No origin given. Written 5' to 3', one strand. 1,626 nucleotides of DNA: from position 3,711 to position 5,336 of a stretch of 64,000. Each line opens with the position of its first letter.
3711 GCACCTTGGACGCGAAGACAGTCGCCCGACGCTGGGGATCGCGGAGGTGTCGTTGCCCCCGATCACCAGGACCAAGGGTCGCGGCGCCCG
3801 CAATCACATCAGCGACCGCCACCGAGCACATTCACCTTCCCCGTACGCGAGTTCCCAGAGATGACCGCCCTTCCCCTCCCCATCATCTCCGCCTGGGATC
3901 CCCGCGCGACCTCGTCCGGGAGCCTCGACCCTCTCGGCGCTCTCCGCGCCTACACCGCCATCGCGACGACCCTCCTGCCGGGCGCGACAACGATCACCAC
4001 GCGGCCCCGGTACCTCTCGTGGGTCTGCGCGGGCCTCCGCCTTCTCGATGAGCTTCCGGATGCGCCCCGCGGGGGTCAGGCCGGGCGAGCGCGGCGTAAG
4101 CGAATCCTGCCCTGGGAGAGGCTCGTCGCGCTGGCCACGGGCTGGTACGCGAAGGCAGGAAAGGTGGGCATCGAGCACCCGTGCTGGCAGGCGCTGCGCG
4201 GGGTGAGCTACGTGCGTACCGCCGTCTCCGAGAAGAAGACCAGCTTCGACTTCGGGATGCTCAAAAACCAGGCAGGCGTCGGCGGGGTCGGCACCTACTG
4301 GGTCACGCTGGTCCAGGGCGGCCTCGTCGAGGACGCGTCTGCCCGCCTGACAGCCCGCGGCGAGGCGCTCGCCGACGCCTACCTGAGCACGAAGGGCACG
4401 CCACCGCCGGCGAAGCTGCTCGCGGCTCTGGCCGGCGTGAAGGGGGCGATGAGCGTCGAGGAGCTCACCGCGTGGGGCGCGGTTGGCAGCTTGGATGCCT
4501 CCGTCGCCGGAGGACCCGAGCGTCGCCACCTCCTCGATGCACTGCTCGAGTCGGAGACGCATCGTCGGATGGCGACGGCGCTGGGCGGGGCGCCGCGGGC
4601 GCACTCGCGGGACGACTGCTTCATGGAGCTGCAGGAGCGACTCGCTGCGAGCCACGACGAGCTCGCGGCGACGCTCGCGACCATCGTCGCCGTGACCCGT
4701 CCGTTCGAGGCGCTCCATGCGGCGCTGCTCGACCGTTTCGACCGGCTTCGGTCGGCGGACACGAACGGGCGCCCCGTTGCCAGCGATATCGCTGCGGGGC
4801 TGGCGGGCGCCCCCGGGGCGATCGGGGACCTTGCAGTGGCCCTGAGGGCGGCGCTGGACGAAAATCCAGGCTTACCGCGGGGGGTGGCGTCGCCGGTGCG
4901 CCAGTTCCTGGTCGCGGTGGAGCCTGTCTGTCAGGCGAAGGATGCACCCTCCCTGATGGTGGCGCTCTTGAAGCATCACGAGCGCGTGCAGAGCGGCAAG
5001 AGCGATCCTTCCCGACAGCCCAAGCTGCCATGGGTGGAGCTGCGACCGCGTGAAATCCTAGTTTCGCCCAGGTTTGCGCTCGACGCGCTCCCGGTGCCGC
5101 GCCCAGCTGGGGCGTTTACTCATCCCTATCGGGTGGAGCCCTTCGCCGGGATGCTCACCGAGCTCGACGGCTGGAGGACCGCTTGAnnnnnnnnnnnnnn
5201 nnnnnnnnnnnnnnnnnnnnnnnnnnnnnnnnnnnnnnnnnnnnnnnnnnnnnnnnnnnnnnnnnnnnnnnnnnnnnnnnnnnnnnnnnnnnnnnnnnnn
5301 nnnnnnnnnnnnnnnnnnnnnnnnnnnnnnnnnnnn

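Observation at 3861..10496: Unassigned three-gene operon: 441-aa unknown protein + 708-aa double-HKD PLD protein + 1070-aa SNF2-type helicase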

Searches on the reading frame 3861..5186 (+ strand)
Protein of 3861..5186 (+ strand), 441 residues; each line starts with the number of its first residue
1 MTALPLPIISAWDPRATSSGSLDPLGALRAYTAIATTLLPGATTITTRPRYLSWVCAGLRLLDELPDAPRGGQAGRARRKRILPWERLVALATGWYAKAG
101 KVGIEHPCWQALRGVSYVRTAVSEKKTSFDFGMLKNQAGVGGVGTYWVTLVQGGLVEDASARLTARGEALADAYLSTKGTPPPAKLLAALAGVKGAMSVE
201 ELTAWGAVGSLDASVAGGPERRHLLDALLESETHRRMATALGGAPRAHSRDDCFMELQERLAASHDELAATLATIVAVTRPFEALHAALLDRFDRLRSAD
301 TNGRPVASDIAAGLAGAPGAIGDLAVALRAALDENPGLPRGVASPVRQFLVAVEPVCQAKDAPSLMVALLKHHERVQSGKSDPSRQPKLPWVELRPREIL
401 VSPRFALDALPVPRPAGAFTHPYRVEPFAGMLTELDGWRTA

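Call 3: search_protein_families(library=pfam, proteins=[window:3861-5186:+], max_evalue=0.1)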
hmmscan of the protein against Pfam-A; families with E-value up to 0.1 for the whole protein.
window:3861-5186:+ (441 aa): 0 families

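Call 4: search_protein_families(library=padloc, proteins=[window:3861-5186:+], max_evalue=0.1)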
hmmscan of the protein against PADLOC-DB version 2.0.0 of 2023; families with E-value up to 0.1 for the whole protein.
window:3861-5186:+ (441 aa): 1 family
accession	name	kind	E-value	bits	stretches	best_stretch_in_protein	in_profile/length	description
PDLC03828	ZacA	-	4.2e-05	21.3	1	17-65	26-74/396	-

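Call 5: search_protein_families(library=ncbifam, proteins=[window:3861-5186:+], max_evalue=0.1)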
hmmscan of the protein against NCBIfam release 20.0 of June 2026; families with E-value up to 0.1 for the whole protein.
window:3861-5186:+ (441 aa): 1 family
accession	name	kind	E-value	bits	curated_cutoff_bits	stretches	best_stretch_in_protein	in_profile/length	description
NF041282.1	TnpC_regulator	equivalog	0.0083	16.2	100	1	207-286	26-104/105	Tn3 family transposase post-transcriptional regulator TnpC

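Call 12: find_homologous_proteins(query=window:3861-5183:+, max_evalue=0.001)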
Query window:3861-5183:+ (441 aa): 147 proteins with E <= 0.001 among 8000 candidates; the best 120 are listed.
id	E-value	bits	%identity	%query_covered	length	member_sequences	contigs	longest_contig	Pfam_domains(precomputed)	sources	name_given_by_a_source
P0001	1.8e-286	968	100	100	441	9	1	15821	-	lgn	-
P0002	1.4e-247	840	91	94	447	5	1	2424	-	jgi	-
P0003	2.3e-243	826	84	99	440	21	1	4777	-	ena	-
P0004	1.4e-236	804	83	100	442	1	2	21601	-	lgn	-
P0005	1.2e-222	758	79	99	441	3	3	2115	-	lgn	-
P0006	7.4e-198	676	71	99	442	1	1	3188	-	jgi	jgi:hypothetical protein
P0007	1.1e-197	676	69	100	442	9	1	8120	-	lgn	-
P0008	5.2e-192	657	69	99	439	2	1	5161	-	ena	-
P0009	3.3e-184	631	80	82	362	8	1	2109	-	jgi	jgi:hypothetical protein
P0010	3.6e-159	549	62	99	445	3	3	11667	-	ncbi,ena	-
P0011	4.6e-149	516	58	99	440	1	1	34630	-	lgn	-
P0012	9.5e-146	505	57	99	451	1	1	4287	-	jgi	jgi:hypothetical protein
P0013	1.6e-144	501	57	99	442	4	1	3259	-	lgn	-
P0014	5.6e-143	495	55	99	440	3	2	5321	-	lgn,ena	-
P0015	9.1e-142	491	56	99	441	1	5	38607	-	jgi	jgi:hypothetical protein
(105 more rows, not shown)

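Call 14: find_related_loci(query=A1, collection=genome_contigs, flank=10000)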
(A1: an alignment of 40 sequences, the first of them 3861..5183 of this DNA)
Query A1 (441 aa) in genome_contigs; peptide patterns used: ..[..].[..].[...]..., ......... (x = any residue, [..] = any of these).
38 stretches matched a pattern; 17 encode a relative of the query (tblastn E <= 1e-3); 17 distinct loci.
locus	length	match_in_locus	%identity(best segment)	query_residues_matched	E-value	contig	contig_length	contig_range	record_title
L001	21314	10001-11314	88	4-441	0e+0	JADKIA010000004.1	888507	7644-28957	MAG: Ideonella sp. isolate Skiv_18-Q3-R9-52_BATAC.318 tig00001718-10-8870840, whole genome shotgun sequence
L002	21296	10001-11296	52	4-435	1e-135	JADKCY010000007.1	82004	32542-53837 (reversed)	MAG: Lysobacterales bacterium isolate OdNE_18-Q3-R46-58_MAXAC.230 tig00000295-10-817800, whole genome shotgun sequence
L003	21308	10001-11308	51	1-436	7e-136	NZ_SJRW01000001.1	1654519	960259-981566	Luteimonas arsenica strain 26-35 Scaffold1_1, whole genome shotgun sequence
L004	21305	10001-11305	56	4-441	6e-136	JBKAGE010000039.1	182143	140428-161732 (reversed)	MAG: Bradymonadia bacterium isolate Ske_MAG24 Ske_MAG24_0039, whole genome shotgun sequence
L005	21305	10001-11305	54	2-438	2e-133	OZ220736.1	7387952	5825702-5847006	MAG: Vicinamibacterales bacterium isolate e96e4bd8-36b5-4932-a7c8-d2011ef2eb69 genome assembly, chromosome: 1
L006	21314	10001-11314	52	2-441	9e-132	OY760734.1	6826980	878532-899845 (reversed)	MAG: Vicinamibacterales bacterium isolate 10b48155-431e-4809-9d43-759f23ff96f9 genome assembly, chromosome: 1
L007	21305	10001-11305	52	4-440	3e-129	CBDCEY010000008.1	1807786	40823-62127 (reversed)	MAG: Vicinamibacterales bacterium isolate 91d79e5c-02a4-4b4d-8047-b2bdf700176b genome assembly, contig: contig_8, whole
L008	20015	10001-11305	56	4-441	2e-126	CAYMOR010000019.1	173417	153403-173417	MAG TPA_asm: uncultured Haliangium sp. isolate binchicken_co237_99 genome assembly, contig: NODE_80_length_173417_cov_21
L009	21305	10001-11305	52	4-440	5e-126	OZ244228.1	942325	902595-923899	MAG: Vicinamibacterales bacterium isolate 98a3bb7b-36bc-46c5-b0ea-6a1611218d7a genome assembly, chromosome: 1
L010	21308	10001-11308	50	2-440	4e-126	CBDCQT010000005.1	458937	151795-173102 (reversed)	MAG: Alphaproteobacteria bacterium isolate e3c776a9-cacd-4c18-a30b-cff54c8cb4cc genome assembly, contig: contig_5, whole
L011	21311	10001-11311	50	4-440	6e-125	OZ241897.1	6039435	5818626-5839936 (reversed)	MAG: Acidobacteriota bacterium isolate 7b4b86e9-9a4d-44db-aaa0-056d26db6e00 genome assembly, chromosome: 1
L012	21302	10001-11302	51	3-438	1e-123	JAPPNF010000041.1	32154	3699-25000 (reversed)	MAG: Deltaproteobacteria bacterium isolate RHO3_bin_65 NODE_2614_length_32154_cov_184.404436, whole genome shotgun seque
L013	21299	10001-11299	51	4-438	1e-126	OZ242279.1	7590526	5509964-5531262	MAG: Vicinamibacterales bacterium isolate 66b38f76-d135-4acf-a464-9a41f6704b04 genome assembly, chromosome: 1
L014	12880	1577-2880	52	3-440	1e-108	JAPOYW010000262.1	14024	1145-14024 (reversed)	MAG: Gammaproteobacteria bacterium isolate COS4_bin_45 NODE_3517_length_14024_cov_6.85998, whole genome shotgun sequence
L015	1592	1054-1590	86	1-179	8e-106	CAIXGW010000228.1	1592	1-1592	MAG: uncultured Myxococcales bacterium isolate ErkenSummer_bin-0937 genome assembly, contig: bin-0937:228/404, whole gen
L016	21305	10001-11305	33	6-434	4e-50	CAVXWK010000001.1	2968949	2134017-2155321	MAG: uncultured delta proteobacterium isolate MFD04492.bin.2.7 genome assembly, contig: contig_16283, whole genome shotg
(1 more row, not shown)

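Call 24: search_protein_representatives(alignment_id=A1)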
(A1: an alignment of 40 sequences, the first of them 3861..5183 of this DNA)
Query: 40 sequences, 445 profile positions. Proteins with E-value up to 0.001 (for the whole library): 686; up to 1e-10: 306; up to 1e-30: 92. The best 150 are listed.
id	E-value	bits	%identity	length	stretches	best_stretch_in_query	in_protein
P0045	4.2e-204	695.1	-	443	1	4-441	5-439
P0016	1.8e-192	656.8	-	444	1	3-443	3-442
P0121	3.4e-151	520.7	-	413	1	27-443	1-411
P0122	1.3e-140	485.8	-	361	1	80-438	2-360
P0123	1.7e-134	465.7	-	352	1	91-444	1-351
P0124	4.0e-118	411.7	-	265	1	3-253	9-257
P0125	1.0e-106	374.1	-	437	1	5-442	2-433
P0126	3.8e-105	369.0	-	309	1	145-419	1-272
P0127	9.8e-99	347.8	-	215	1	4-200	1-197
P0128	2.4e-84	300.4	-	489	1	188-441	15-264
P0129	1.8e-72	261.3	-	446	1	8-442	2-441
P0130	3.8e-70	253.6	-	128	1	8-135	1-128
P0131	4.7e-68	246.7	-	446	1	8-442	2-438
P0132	2.5e-65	237.7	-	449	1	8-439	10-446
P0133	1.2e-64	235.4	-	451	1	5-441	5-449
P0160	1.4e-39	152.9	-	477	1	11-428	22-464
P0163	4.6e-39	151.2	-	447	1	8-436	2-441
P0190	9.8e-36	140.2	-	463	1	8-430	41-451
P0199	2.9e-33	132.0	-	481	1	10-414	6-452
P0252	8.0e-21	91.0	-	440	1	22-438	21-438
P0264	4.3e-19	85.3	-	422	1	13-332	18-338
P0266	6.2e-19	84.8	-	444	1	7-439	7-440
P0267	8.8e-19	84.3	-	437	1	22-381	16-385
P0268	9.7e-19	84.2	-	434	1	16-439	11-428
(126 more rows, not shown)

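Call 26: search_protein_families(library=pfam, alignment_id=A2, max_evalue=0.01)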
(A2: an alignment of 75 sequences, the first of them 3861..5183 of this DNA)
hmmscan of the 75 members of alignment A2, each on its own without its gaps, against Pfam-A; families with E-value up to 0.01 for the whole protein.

A. member 1, window:3861-5183:+ (441 aa): 0 families

B. families by the number of members that match (of 75 scanned): 2 families
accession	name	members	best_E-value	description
PF03898.19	TNV_CP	1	0.0026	Satellite tobacco necrosis virus coat protein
PF19888.4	DUF6361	1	0.0074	Family of unknown function (DUF6361)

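Call 27: search_protein_families(library=padloc, alignment_id=A2, max_evalue=0.01)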
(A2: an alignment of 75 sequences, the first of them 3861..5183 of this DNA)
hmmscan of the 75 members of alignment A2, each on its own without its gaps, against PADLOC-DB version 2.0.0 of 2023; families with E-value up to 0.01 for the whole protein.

A. member 1, window:3861-5183:+ (441 aa): 1 family
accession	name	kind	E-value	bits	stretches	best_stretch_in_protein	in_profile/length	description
PDLC03828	ZacA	-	4.2e-05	21.3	1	17-65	26-74/396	-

B. families by the number of members that match (of 75 scanned): 2 families
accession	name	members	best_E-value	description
PDLC03828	ZacA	26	1.6e-08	-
PDLC04552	PDC-M27A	12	5.4e-07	-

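Call 28: predict_structure(alignment_id=A1)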
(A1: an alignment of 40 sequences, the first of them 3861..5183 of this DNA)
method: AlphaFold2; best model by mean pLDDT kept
length: 441 residues; sequences in the alignment: 40
mean_pLDDT: 86.5   pTM: 0.85
mean pLDDT of the five models: 86.5, 86.0, 85.9, 84.8, 84.0
residues with pLDDT >= 90: 290; 70-90: 103; 50-70: 13; < 50: 35
segments of 3 or more residues with pLDDT < 50: 1-21, 134-141, 381-386
pLDDT, mean of each block of 10 residues (from residue 1): 28 27 82 94 82 95 90 80 88 93 83 81 89 46 76 91 96 95 90 79 94 93 95 95 90 97 94 97 97 96 96 96 98 95 97 98 98 84 55 95 91 91 92 89 73
secondary structure, 60 per line:
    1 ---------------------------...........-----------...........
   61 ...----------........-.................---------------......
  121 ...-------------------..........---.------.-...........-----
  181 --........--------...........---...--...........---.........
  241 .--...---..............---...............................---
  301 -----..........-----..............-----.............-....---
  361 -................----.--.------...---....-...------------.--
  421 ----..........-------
elements in order: H28-38 H50-63 H74-81 H83-99 H115-123 H143-152 H165-175 H183-190 H199-209 H218-228 H232-241 H251-263 H267-297 H308-315 H321-334 H340-352 H354-357 H362-377 E392-394 E398-401 H425-434

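Call 32: search_solved_structures(query=A2, max_evalue=1)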
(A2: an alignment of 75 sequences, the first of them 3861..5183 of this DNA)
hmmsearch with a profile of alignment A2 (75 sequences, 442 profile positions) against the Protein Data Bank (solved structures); distinct sequences matched with E-value up to 1: 2.
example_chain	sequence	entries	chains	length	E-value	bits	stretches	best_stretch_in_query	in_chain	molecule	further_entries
6nye_A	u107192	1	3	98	0.013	17.8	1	250-336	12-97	Design construct XAX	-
6nyk_A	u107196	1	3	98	0.026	16.9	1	250-336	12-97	Design construct XAX_GGDQ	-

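Call 41: find_encoding_contigs(protein=P0268, flank=8000, max_places=3)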
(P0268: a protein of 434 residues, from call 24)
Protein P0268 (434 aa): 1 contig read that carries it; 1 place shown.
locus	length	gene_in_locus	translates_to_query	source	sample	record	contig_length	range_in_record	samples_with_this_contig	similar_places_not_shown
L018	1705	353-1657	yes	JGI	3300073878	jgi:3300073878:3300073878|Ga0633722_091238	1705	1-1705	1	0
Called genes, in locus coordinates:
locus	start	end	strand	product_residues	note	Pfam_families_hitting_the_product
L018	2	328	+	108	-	?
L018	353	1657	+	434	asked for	-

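Call 42: find_encoding_contigs(protein=P0266, flank=8000, max_places=2)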
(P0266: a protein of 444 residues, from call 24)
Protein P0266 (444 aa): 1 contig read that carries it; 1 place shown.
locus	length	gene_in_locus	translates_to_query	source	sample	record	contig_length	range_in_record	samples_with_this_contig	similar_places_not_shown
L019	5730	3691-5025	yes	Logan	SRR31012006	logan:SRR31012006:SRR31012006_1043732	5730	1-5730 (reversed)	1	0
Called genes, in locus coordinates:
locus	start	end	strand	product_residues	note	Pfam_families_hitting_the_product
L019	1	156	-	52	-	?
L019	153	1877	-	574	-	PF24389:ORC-CDC6-like (weak)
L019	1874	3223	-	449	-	PF02384:N6_Mtase, PF05175:MTS (weak), PF13649:Methyltransf_25 (faint), PF07669:Eco57I (faint)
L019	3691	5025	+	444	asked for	-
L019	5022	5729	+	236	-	?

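Call 43: find_encoding_contigs(protein=P0252, flank=8000, max_places=2)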
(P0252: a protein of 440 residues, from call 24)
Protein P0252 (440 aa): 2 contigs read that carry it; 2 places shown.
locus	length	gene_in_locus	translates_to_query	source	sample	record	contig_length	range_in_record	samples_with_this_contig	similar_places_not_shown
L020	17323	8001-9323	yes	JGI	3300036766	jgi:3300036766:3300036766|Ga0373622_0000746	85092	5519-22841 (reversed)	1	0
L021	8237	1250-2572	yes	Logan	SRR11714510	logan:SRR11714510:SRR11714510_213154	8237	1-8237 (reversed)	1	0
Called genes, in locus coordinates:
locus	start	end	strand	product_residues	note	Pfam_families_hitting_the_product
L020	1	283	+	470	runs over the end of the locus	PF03951:Gln-synt_N, PF00120:Gln-synt_C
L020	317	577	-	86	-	-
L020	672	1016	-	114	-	PF00543:P-II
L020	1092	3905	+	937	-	PF03710:GlnE, PF08335:GlnD_UR_UTase, PF03710:GlnE, PF08335:GlnD_UR_UTase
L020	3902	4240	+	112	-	-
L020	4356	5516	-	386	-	PF13173:AAA_14, PF13635:DUF4143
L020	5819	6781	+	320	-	PF26109:WHD_BrxR (faint), PF13280:WYL, PF25583:WCX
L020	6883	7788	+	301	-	PF12895:ANAPC3 (faint), PF13429:TPR_15 (faint), PF23914:TPR_CcmH_CycH (faint), PF00515:TPR_1 (faint), PF07719:TPR_2 (faint), PF13174:TPR_6 (faint), PF13181:TPR_8 (faint), PF13424:TPR_12 (weak), +3 more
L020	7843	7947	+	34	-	-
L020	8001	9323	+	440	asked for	-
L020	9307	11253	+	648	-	PF13091:PLDc_2 (faint)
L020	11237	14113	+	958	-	PF00176:SNF2-rel_dom, PF00270:DEAD (faint), PF04851:ResIII, PF00271:Helicase_C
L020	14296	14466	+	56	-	-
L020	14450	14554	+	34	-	-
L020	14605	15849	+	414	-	PF12705:PDDEXK_1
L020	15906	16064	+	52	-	-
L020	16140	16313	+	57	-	-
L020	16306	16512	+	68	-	PF07927:HicA_toxin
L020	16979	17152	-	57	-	-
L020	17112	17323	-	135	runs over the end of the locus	PF00076:RRM_1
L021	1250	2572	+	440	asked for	-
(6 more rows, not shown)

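Call 44: find_encoding_contigs(protein=P0160, flank=8000, max_places=2)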
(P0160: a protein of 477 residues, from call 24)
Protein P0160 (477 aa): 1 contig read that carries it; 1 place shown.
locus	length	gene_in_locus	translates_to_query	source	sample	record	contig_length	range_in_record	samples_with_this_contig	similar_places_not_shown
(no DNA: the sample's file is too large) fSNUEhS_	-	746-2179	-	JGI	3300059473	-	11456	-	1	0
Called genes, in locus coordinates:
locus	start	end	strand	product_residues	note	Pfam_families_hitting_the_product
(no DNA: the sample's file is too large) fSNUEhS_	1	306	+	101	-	?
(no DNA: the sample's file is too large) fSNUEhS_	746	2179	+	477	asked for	-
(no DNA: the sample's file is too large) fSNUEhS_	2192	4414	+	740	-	PF13091:PLDc_2 (faint)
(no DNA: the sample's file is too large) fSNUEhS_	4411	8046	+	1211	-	PF00176:SNF2-rel_dom (faint), PF04851:ResIII (faint), PF00271:Helicase_C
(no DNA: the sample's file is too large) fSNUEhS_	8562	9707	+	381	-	-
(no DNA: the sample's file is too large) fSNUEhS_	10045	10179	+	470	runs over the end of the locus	?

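Call 46: search_protein_families(library=padloc, proteins=[P0125, P0131, P0163, P0199, P0160, P0190, P0252, P0264, P0266, P0267], max_evalue=0.01)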
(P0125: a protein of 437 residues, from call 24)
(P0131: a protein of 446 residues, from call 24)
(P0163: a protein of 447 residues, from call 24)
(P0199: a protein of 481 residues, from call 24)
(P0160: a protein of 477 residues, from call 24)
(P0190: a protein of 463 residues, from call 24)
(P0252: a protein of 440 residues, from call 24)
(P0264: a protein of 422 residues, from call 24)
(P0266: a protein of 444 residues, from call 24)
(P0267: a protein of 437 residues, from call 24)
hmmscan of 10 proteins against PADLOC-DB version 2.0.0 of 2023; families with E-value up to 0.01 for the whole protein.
P0125 (437 aa): 1 family
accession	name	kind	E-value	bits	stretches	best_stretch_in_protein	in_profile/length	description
PDLC03828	ZacA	-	4.9e-05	21.1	1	16-56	26-66/396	-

P0131 (446 aa): 1 family
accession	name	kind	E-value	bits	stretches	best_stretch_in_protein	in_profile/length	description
PDLC03828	ZacA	-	1.5e-06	26.1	1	16-256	29-237/396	-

P0163 (447 aa): 0 families

P0199 (481 aa): 0 families

P0160 (477 aa): 1 family
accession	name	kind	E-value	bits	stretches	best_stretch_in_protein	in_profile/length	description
PDLC03828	ZacA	-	0.00052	17.7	0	32-99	28-94/396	-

P0190 (463 aa): 0 families

P0252 (440 aa): 1 family
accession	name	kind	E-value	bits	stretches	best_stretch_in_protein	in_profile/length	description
PDLC03828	ZacA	-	0.00034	18.3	1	20-66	28-74/396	-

P0264 (422 aa): 0 families

P0266 (444 aa): 0 families

P0267 (437 aa): 2 families
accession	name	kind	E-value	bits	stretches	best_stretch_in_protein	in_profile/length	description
PDLC04552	PDC-M27A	-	3.2e-06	24.2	1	262-406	283-425/460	-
PDLC03828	ZacA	-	0.0034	15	1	5-61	18-74/396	-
